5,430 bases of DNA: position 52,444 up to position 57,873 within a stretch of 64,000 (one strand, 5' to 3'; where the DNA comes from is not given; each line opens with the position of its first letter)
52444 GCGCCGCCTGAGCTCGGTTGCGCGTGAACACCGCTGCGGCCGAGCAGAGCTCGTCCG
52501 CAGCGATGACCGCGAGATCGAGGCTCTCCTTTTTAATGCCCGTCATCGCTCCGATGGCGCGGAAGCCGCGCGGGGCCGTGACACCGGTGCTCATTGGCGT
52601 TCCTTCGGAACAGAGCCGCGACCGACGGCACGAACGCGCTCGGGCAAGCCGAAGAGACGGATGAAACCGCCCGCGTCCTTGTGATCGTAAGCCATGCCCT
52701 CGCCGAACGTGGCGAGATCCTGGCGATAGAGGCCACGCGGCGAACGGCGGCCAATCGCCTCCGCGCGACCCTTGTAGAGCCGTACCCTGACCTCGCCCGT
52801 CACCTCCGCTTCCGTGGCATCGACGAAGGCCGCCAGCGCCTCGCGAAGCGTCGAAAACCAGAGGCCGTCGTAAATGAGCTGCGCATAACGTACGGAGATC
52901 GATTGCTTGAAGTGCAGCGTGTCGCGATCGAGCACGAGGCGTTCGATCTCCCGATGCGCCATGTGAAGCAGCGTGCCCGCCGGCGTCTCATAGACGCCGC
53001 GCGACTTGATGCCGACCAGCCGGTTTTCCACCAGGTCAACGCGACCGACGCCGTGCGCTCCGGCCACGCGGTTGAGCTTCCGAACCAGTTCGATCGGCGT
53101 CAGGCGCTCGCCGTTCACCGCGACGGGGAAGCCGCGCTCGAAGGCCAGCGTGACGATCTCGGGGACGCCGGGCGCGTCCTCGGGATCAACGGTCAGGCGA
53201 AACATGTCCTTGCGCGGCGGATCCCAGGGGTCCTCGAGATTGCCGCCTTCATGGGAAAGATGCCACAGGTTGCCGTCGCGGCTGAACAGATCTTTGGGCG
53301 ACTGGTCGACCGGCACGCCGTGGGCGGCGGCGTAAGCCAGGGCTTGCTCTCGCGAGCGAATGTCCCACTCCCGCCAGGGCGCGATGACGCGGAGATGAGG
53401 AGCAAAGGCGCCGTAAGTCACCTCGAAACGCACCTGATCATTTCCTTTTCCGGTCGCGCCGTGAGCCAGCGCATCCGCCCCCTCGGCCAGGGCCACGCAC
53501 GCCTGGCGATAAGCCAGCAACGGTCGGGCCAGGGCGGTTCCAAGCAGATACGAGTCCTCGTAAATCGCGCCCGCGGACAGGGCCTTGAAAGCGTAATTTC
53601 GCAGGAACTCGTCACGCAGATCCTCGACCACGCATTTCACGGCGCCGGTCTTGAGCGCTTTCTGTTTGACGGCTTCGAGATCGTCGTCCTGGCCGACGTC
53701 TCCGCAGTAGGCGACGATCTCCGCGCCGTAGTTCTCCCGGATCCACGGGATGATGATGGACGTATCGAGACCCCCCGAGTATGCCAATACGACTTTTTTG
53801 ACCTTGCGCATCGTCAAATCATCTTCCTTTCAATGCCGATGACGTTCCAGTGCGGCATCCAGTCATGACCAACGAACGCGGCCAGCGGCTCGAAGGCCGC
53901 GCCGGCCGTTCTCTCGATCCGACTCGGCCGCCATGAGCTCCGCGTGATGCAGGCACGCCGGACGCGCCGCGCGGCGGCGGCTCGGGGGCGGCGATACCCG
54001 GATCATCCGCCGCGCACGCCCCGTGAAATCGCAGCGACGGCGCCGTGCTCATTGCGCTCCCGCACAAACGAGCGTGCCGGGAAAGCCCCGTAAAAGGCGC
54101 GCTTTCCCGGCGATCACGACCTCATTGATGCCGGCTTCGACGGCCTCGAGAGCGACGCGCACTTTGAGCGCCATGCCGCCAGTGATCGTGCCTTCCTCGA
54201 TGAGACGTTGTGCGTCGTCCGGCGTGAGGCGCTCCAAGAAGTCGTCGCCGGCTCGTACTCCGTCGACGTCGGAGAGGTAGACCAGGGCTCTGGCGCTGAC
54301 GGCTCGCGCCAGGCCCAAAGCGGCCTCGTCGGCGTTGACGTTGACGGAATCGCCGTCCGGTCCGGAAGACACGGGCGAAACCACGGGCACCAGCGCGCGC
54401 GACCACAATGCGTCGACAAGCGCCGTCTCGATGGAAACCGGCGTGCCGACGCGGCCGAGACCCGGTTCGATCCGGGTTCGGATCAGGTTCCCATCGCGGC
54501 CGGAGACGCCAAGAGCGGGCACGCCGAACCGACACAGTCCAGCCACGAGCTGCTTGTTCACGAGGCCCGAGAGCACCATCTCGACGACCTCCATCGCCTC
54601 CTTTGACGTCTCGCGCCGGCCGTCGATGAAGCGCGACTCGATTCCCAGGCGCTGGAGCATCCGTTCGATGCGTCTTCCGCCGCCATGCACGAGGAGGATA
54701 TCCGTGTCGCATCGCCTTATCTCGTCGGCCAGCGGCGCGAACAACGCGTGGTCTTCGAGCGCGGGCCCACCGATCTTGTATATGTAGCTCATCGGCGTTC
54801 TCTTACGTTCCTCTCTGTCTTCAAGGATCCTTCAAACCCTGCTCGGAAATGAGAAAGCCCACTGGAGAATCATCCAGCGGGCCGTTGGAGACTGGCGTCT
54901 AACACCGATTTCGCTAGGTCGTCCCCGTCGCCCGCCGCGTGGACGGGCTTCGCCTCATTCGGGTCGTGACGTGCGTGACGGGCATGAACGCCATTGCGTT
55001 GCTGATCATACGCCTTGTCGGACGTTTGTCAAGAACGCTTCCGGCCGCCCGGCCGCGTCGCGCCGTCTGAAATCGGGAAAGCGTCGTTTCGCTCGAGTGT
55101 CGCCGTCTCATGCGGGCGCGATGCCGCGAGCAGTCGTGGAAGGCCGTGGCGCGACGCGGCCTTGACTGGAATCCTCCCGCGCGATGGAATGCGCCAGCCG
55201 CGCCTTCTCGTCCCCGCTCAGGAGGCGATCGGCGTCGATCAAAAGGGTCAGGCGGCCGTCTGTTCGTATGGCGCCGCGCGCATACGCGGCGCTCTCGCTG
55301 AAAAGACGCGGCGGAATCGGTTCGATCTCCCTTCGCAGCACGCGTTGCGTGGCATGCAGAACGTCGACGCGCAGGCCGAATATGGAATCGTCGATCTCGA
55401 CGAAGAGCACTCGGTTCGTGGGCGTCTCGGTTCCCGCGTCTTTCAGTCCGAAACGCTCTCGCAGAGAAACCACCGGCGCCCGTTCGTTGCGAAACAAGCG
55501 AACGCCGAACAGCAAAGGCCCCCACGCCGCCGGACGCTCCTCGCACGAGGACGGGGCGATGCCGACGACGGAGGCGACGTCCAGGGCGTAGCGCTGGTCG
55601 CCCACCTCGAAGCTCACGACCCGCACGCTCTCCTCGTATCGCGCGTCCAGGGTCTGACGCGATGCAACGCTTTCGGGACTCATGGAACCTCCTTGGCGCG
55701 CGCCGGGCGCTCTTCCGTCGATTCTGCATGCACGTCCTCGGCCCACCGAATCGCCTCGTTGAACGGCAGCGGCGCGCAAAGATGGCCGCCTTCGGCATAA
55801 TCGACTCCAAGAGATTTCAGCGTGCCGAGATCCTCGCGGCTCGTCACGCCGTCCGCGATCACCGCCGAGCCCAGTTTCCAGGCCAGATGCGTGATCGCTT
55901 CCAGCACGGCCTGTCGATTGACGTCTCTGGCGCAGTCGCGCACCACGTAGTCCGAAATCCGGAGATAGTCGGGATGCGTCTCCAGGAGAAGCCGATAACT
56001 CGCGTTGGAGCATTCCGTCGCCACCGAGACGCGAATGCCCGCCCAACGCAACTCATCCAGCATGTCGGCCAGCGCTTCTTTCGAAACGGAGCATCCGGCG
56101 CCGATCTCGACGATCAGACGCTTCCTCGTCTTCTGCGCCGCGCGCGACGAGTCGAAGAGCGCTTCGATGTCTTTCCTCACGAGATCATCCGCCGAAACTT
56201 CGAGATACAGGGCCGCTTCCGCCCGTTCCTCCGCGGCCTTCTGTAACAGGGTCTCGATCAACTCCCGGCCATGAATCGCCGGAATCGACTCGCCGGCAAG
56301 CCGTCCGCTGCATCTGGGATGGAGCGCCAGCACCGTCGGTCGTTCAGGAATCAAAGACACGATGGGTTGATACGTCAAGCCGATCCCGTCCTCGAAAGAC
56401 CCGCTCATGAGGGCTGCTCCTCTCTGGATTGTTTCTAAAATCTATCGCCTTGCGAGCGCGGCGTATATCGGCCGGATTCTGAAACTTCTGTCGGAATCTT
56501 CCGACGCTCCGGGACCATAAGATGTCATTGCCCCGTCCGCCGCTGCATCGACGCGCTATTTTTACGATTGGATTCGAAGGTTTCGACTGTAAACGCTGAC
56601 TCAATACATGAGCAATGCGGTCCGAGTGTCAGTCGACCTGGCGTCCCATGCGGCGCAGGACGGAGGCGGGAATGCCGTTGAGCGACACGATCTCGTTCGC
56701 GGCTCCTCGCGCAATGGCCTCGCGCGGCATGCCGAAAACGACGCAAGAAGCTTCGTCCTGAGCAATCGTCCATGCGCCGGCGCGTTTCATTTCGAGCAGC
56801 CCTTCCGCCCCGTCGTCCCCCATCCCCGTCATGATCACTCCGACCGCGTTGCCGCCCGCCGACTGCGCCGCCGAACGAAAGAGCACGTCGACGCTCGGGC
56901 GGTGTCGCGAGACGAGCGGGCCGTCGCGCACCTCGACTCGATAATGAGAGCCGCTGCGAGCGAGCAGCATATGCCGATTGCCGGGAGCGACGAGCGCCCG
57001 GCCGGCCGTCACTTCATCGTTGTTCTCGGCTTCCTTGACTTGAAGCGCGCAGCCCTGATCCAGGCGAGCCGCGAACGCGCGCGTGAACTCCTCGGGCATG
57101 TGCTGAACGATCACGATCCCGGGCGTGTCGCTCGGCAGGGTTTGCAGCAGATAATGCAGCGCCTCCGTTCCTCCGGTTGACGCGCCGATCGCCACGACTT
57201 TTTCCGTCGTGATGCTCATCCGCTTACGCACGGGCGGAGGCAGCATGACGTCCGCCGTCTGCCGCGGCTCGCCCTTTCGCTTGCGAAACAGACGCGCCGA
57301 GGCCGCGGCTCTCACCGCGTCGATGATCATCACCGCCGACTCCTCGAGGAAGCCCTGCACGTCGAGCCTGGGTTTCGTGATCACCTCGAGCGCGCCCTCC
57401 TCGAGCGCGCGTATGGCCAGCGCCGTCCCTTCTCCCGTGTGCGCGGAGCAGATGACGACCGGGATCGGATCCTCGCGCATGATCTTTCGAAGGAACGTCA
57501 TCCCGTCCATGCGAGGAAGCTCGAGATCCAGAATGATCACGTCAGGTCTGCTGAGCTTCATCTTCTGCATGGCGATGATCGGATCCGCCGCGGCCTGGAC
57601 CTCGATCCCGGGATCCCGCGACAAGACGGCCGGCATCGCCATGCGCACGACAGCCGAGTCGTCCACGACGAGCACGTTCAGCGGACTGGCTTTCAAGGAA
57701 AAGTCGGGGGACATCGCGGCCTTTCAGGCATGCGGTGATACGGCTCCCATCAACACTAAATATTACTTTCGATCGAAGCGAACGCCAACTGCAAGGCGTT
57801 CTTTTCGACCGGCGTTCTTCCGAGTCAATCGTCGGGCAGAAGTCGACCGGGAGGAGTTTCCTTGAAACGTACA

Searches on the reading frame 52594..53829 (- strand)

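Call 48: search_protein_families(library=pfam, proteins=[window:52594-53829:-], max_evalue=0.001)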
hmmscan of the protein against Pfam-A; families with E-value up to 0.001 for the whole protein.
window:52594-53829:- (412 aa): 2 families
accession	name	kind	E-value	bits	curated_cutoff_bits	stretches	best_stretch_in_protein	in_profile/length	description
PF20979.2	Arginosuc_syn_C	-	1.2e-83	280.5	27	1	182-398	1-217/219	Arginosuccinate synthase C-terminal domain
PF00764.25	Arginosuc_synth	-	3.5e-61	206.4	27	1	12-173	1-162/162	Arginosuccinate synthase N-terminal HUP domain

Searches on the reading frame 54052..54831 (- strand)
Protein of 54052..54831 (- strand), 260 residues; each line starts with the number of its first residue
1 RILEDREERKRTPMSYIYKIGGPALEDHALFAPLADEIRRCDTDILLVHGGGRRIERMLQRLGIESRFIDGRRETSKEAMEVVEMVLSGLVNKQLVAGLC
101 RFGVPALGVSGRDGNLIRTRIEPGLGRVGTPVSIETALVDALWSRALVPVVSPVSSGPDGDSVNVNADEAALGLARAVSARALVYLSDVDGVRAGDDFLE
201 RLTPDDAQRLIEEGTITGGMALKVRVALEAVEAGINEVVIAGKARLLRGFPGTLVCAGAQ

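Call 48: search_protein_families(library=pfam, proteins=[window:54052-54831:-], max_evalue=0.001)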
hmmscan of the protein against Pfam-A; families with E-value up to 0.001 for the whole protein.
window:54052-54831:- (260 aa): 1 family
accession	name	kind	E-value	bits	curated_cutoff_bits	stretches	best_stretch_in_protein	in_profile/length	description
PF00696.33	AA_kinase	-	6.2e-38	131.3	24.9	1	17-241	4-233/234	Amino acid kinase family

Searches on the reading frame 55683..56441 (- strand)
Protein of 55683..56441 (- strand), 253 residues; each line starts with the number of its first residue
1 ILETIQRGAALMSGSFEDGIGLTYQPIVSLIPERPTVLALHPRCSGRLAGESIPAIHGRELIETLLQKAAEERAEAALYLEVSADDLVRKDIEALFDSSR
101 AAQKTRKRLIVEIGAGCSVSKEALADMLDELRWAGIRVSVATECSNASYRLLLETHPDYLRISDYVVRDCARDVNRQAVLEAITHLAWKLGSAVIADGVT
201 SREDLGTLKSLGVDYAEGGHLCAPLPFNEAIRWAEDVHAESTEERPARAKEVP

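Call 48: search_protein_families(library=pfam, proteins=[window:55683-56441:-], max_evalue=0.001)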
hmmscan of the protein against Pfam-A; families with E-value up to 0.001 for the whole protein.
window:55683-56441:- (253 aa): 1 family
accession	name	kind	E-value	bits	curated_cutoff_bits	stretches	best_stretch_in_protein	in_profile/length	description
PF00563.25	EAL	-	3.8e-22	79.3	31.3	1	22-224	15-236/236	EAL domain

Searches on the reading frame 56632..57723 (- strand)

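Call 48: search_protein_families(library=pfam, proteins=[window:56632-57723:-], max_evalue=0.001)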
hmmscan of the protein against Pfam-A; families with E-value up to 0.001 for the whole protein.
window:56632-57723:- (364 aa): 2 families
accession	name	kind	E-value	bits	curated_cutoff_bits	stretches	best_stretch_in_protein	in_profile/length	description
PF01339.22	CheB_methylest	-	3.4e-68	229.2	24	1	177-354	1-173/174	CheB methylesterase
PF00072.30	Response_reg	-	9.6e-23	80.9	30.2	1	17-118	1-100/111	Response regulator receiver domain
